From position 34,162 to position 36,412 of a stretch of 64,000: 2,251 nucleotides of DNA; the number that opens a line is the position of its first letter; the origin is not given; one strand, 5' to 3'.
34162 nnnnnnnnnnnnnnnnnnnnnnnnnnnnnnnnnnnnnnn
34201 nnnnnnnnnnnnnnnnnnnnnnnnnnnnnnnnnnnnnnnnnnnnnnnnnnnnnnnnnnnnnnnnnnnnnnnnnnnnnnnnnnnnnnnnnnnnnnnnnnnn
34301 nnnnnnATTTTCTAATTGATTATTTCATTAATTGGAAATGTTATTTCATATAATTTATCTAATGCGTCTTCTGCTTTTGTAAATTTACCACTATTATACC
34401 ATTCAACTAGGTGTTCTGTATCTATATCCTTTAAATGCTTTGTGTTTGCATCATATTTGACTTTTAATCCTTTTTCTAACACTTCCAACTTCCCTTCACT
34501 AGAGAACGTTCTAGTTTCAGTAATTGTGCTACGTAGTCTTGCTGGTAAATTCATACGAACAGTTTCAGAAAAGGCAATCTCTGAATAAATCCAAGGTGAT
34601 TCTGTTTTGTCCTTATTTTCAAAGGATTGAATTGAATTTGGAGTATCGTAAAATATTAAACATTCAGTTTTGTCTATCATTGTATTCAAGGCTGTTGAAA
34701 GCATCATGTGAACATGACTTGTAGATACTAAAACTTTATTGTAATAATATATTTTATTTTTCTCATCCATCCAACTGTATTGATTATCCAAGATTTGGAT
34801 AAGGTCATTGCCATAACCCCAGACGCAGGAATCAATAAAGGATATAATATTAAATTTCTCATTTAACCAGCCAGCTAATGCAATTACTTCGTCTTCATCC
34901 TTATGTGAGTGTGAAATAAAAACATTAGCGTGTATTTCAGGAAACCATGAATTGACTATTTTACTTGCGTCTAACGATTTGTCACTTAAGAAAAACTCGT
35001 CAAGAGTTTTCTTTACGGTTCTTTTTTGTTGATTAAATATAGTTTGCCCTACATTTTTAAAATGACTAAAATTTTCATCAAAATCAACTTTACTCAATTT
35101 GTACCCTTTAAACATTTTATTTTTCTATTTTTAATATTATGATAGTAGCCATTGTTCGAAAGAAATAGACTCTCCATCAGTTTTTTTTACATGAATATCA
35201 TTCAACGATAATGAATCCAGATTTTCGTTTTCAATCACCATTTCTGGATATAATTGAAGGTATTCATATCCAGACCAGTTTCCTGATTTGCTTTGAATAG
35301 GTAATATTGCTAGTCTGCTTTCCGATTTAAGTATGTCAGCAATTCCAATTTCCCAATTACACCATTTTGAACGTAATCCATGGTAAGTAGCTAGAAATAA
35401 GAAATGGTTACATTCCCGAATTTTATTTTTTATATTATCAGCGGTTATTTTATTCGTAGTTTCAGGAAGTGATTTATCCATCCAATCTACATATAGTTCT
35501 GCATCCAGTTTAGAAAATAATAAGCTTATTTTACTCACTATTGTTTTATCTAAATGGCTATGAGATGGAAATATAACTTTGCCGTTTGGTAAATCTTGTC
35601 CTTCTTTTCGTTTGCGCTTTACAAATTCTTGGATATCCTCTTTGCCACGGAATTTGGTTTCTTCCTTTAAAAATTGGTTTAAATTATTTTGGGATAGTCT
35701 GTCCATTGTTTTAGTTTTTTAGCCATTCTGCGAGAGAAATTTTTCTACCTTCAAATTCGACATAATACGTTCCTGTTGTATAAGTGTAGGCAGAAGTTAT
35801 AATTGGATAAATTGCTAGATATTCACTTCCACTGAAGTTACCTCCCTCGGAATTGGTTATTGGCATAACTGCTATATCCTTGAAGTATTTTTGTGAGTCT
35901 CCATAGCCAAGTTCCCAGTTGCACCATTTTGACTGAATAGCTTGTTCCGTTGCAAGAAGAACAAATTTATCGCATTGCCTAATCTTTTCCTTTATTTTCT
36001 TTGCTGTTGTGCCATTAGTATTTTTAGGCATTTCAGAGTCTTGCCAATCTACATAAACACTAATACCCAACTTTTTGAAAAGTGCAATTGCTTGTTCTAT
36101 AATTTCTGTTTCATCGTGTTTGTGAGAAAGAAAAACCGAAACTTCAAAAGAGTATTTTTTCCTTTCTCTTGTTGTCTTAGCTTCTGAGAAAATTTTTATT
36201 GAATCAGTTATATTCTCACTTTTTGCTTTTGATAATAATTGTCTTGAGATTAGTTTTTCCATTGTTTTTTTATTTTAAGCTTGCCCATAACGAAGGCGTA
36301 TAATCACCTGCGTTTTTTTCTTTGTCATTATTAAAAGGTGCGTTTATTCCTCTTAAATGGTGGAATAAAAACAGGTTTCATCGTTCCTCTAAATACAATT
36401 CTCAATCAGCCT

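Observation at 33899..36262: Tight operon of three tandem TIR-domain proteins plus a small multi-TM protein: candidate uncharacterised TIR-based defence system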

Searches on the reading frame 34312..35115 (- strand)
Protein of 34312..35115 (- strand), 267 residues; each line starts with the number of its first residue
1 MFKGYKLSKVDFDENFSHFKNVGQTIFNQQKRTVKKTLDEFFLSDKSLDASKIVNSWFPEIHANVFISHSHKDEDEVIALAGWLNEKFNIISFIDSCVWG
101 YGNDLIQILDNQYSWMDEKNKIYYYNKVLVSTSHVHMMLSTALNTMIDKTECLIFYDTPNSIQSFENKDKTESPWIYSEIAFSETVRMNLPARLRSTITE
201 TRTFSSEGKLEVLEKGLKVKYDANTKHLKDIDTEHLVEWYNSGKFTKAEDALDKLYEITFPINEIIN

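Call 3: search_protein_families(library=pfam, proteins=[window:34312-35115:-], max_evalue=1)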
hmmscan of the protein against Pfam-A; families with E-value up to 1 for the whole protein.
window:34312-35115:- (267 aa): 3 families
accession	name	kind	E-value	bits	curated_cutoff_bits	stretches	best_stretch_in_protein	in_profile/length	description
PF13676.11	TIR_2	-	0.0028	18.6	28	1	65-107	1-42/122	TIR domain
PF08542.16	Rep_fac_C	-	0.0058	17.4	23.6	0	86-147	16-80/88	Replication factor C C-terminal domain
PF09707.15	Cas_Cas2CT1978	-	0.26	11.9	24.7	0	55-70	18-33/86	CRISPR-associated protein (Cas_Cas2CT1978)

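Call 4: search_protein_families(library=padloc, proteins=[window:34312-35115:-], max_evalue=1)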
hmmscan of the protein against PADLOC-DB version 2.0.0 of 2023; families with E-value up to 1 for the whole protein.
window:34312-35115:- (267 aa): 9 families
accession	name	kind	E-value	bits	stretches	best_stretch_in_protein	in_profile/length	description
PDLC00430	ThsB1|ThsB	-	4.5e-76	253.9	1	1-260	1-264/269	TIR-like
PDLC00435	ThsB1|ThsB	-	4.4e-42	142.6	1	46-257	48-262/281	TIR-like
PDLC00423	ThsB1|ThsB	-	7.2e-07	27.1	1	37-96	9-69/190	TIR-like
PDLC00426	ThsB1|ThsB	-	0.00051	17.4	1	63-95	238-269/352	TIR-like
PDLC00419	ThsB1|ThsB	-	0.0039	15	1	62-87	27-52/165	TIR-like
PDLC00436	ThsB1|ThsB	-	0.0071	13.9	1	60-85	33-58/183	TIR-like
PDLC00418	ThsB1|ThsB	-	0.014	13.3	1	62-87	4-29/155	TIR-like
PDLC02012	SAVED5--SAVED_TIR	-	0.046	10.8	1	63-95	14-45/404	-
PDLC01646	Cas2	-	0.052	11.8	0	55-70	18-33/86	"CAS-I,CAS-II,CAS-III,CAS-IV,CAS-V,CAS-VI; acquisition_2"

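Call 5: search_protein_families(library=ncbifam, proteins=[window:34312-35115:-], max_evalue=1)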
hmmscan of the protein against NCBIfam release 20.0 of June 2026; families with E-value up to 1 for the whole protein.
window:34312-35115:- (267 aa): 1 family
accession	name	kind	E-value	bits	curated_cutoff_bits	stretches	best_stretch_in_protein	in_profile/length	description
TIGR00755.1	ksgA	equivalog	0.12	11.6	171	1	11-45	189-227/256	16S rRNA (adenine(1518)-N(6)/adenine(1519)-N(6))-dimethyltransferase RsmA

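Call 79: predict_structure(alignment_id=A4)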
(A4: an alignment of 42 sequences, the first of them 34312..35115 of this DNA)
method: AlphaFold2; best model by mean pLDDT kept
length: 267 residues; sequences in the alignment: 42
mean_pLDDT: 80.0   pTM: 0.80
mean pLDDT of the five models: 80.0, 78.1, 74.7, 73.4, 71.9
residues with pLDDT >= 90: 100; 70-90: 101; 50-70: 47; < 50: 19
segments of 3 or more residues with pLDDT < 50: 198-215
pLDDT, mean of each block of 10 residues (from residue 1): 85 92 97 87 79 66 94 94 97 91 78 67 63 81 88 89 68 86 74 58 39 52 87 95 95 92 62
secondary structure, 60 per line:
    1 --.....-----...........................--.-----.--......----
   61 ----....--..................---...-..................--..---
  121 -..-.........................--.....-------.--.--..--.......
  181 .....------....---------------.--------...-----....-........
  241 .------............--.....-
elements in order: E3-7 H13-39 H51-56 E65-68 H71-88 E92-94 H96-113 H125-149 E152-156 H174-185 H192-195 E220-222 E228-231 H233-241 H248-259 H262-266

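Call 83: fold_search(model_id=the predicted structure, library=pdb)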
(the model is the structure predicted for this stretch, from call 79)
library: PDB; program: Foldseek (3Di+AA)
matches with E <= 10: 198; with E <= 0.001: 0
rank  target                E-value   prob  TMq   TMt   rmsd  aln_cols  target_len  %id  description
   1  8qlp_E                4.0e-01  0.47  0.31  0.20  12.2       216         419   12  CryoEM structure of the RNA/DNA bound SPARTA (BabAgo/TIR-APAZ) tetrameric complex (released 2024-01-31)
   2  2p5t_H                4.2e-01  0.30  0.25  0.27   8.2       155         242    8  Molecular and structural characterization of the PezAT chromosomal toxin-antitoxin system of the human pathogen Strept (released 2007-05-15)
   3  2p5t_F                5.6e-01  0.21  0.24  0.26   8.3       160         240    8  Molecular and structural characterization of the PezAT chromosomal toxin-antitoxin system of the human pathogen Strept (released 2007-05-15)
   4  2hro                  6.3e-01  0.08  0.15  0.08  14.1       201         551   13  Structure of the full-lenght Enzyme I of the PTS system from Staphylococcus carnosus (released 2006-09-19)
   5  2rhm_A                8.4e-01  0.15  0.20  0.26   8.3       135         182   10  Crystal structure of a putative kinase (caur_3907) from chloroflexus aurantiacus j-10-fl at 1.70 A resolution (released 2007-11-20)
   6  2p5t_D                9.9e-01  0.12  0.20  0.21  10.3       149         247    9  Molecular and structural characterization of the PezAT chromosomal toxin-antitoxin system of the human pathogen Strept (released 2007-05-15)
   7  3f5q_B                9.9e-01  0.03  0.13  0.13  13.5       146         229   15  CRYSTAL STRUCTURE OF putative short chain dehydrogenase from Escherichia coli CFT073 (released 2009-01-13)
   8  4om7_A                1.2e+00  0.33  0.18  0.32  10.4       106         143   18  Crystal structure of TIR domain of TLR6 (released 2014-08-06)
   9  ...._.                1.2e+00  0.20  0.22  0.34   9.5       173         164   11  Crystal structure of BcThsB (released 2024-02-21)
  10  9iex_B                1.2e+00  0.02  0.13  0.12  20.8       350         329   11  Human Deoxyhypusine Synthase Fragment Screening Campaign - VT0155 follow-up ligand DMP7 (released 2026-01-21)
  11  8isy_B                1.2e+00  0.16  0.28  0.18  12.1       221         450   13  Cryo-EM structure of free-state Crt-SPARTA (released 2023-10-18)
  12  7uwg_C                1.5e+00  0.11  0.12  0.21  11.9       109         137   10  The crystal structure of the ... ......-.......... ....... from Acinetobacter baumannii (AbTir) (released 2022-09-07)
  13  1gvn_D                1.7e+00  0.08  0.20  0.20  11.4       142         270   13  Crystal Structure of the Plasmid Maintenance System epsilon/zeta: Meachnism of toxin inactivation and toxin function (released 2003-01-29)
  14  4fhf                  1.7e+00  0.02  0.09  0.08  16.3       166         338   11  Spore photoproduct lyase C140A mutant with dinucleoside spore photoproduct (released 2012-07-18)
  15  3gmt_A                1.8e+00  0.04  0.14  0.17   8.9       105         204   16  Crystal structure of adenylate kinase from burkholderia pseudomallei (released 2009-06-02)
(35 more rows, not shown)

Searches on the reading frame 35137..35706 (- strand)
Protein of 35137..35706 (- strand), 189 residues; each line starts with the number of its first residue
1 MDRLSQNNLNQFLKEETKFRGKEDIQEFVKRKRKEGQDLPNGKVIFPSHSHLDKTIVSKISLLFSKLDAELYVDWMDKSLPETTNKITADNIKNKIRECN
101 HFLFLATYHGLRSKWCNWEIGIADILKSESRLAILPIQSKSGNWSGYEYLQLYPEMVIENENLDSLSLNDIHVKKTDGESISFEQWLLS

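Call 3: search_protein_families(library=pfam, proteins=[window:35137-35706:-], max_evalue=1)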
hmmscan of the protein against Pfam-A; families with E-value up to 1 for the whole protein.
window:35137-35706:- (189 aa): 4 families
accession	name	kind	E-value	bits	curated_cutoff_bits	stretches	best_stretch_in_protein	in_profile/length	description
PF13676.11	TIR_2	-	4.3e-07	30.9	28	1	45-140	1-92/122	TIR domain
PF08937.16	ThsB_TIR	-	0.0042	17.9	21.2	1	46-132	1-88/100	Thoeris protein ThsB, TIR-like domain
PF01582.25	TIR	-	0.022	15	21.3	1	86-139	43-96/179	TIR domain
PF02407.22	Viral_Rep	-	0.052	14.2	26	1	14-55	29-68/82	Putative viral replication protein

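Call 4: search_protein_families(library=padloc, proteins=[window:35137-35706:-], max_evalue=1)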
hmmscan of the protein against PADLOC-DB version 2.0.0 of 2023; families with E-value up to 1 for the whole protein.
window:35137-35706:- (189 aa): 9 families
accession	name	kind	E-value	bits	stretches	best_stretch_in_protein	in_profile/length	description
PDLC00436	ThsB1|ThsB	-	1.2e-43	146.8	1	4-187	5-181/183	TIR-like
PDLC00419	ThsB1|ThsB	-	1.6e-37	126.9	1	42-171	27-154/165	TIR-like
PDLC00423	ThsB1|ThsB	-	1.6e-36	123.8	1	34-161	26-155/190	TIR-like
PDLC00422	ThsB1|ThsB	-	1.4e-26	91.3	1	34-159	32-159/194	TIR-like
PDLC00437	ThsB1|ThsB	-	7.9e-22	75.7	1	68-188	7-127/129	TIR-like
PDLC00425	ThsB1|ThsB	-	1.5e-13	48.6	1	45-169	254-383/389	TIR-like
PDLC00426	ThsB1|ThsB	-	9e-10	36.4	1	22-128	220-326/352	TIR-like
PDLC00418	ThsB1|ThsB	-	0.00031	18.6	1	43-124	5-89/155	TIR-like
PDLC03825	spbK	-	0.00037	18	1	7-136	113-244/308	-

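Call 5: search_protein_families(library=ncbifam, proteins=[window:35137-35706:-], max_evalue=1)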
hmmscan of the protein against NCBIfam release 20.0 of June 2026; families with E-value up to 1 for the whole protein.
window:35137-35706:- (189 aa): 1 family
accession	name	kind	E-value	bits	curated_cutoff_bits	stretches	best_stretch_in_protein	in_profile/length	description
NF012229.1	bla_class_B_core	domain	0.13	12.4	100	1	23-88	36-95/139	metallo-beta-lactamase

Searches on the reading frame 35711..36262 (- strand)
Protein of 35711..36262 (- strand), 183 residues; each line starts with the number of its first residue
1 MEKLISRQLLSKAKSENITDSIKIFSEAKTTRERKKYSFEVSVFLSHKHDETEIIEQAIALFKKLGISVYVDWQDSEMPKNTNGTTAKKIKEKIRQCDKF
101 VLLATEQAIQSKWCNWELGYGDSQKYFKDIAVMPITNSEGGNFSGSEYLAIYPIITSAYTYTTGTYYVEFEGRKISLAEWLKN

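Call 3: search_protein_families(library=pfam, proteins=[window:35711-36262:-], max_evalue=1)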
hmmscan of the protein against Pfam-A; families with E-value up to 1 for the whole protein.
window:35711-36262:- (183 aa): 8 families
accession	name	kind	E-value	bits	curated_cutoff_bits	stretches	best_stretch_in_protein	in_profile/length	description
PF13676.11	TIR_2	-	2.1e-10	41.5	28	1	43-135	1-89/122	TIR domain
PF08937.16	ThsB_TIR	-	2.2e-05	25.2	21.2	1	44-122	1-84/100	Thoeris protein ThsB, TIR-like domain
PF01582.25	TIR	-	0.00051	20.3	21.3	1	43-136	4-95/179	TIR domain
PF05014.21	Nuc_deoxyrib_tr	-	0.0024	18.4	28.8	1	47-121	9-86/117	Nucleoside 2-deoxyribosyltransferase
PF10137.14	CAP12-PCTIR_TIR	-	0.0067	16.9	24.7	1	43-110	2-65/119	CAP12/Pycsar effector protein, TIR domain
PF13271.11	DUF4062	-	0.014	16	24.7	1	43-105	2-61/82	Domain of unknown function (DUF4062)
PF13793.12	Pribosyltran_N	-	0.017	15.4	25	1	67-112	18-63/117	N-terminal domain of ribose phosphate pyrophosphokinase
PF03979.19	Sigma70_r1_1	-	0.025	15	22.5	1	40-83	24-66/81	Sigma-70 factor, region 1.1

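Call 4: search_protein_families(library=padloc, proteins=[window:35711-36262:-], max_evalue=1)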
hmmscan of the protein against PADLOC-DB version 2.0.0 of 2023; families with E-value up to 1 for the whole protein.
window:35711-36262:- (183 aa): 12 families
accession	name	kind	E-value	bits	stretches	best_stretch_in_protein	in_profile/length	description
PDLC00423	ThsB1|ThsB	-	1.2e-55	186.1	1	11-164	6-162/190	TIR-like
PDLC00436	ThsB1|ThsB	-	4e-52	174.4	1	9-182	4-182/183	TIR-like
PDLC00419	ThsB1|ThsB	-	2.1e-39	133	1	35-160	22-146/165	TIR-like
PDLC00422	ThsB1|ThsB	-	5.5e-37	125.2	1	17-179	19-181/194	TIR-like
PDLC00437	ThsB1|ThsB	-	2.6e-24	83.7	1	63-181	4-126/129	TIR-like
PDLC00425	ThsB1|ThsB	-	3.8e-20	70.3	1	42-183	253-388/389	TIR-like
PDLC00426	ThsB1|ThsB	-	3.5e-13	47.6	1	27-133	228-331/352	TIR-like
PDLC02012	SAVED5--SAVED_TIR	-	5.1e-11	40.3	1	30-118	3-88/404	-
PDLC00430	ThsB1|ThsB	-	6.6e-07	27.2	1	38-72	62-97/269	TIR-like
PDLC00418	ThsB1|ThsB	-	3.6e-06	24.9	1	42-124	6-91/155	TIR-like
PDLC00435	ThsB1|ThsB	-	0.00035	18.3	1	40-72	64-96/281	TIR-like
PDLC03825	spbK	-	0.0041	14.6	1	18-68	125-176/308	-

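Call 5: search_protein_families(library=ncbifam, proteins=[window:35711-36262:-], max_evalue=1)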
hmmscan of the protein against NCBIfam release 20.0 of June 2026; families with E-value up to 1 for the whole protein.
window:35711-36262:- (183 aa): 4 families
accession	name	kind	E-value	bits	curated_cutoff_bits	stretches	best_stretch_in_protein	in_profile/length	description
NF058526.1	Thoeris_type3_ThcB4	equivalog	1.1e-05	24.5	220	1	43-123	130-207/375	Thoeris type III anti-phage system protein ThcB4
NF053579.1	LolA3_fam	equivalog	0.019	14.5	83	1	13-83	19-90/232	LolA3 family protein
NF041134.1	R1P_kin_Thcocales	equivalog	0.019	14.4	500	1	25-86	107-168/291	ADP-dependent ribose-1-phosphate kinase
NF004208.0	PRK05658.1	equivalog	0.049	12.6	555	1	14-98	19-102/631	RNA polymerase sigma factor RpoD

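Call 81: search_solved_structures(query=window:35711-36262:-, max_evalue=0.01, show_alignments=2)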
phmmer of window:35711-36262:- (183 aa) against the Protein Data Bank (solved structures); distinct sequences matched with E-value up to 0.01: 1.
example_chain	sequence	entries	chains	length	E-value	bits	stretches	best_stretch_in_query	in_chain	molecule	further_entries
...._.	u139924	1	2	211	1e-14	57.8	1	41-158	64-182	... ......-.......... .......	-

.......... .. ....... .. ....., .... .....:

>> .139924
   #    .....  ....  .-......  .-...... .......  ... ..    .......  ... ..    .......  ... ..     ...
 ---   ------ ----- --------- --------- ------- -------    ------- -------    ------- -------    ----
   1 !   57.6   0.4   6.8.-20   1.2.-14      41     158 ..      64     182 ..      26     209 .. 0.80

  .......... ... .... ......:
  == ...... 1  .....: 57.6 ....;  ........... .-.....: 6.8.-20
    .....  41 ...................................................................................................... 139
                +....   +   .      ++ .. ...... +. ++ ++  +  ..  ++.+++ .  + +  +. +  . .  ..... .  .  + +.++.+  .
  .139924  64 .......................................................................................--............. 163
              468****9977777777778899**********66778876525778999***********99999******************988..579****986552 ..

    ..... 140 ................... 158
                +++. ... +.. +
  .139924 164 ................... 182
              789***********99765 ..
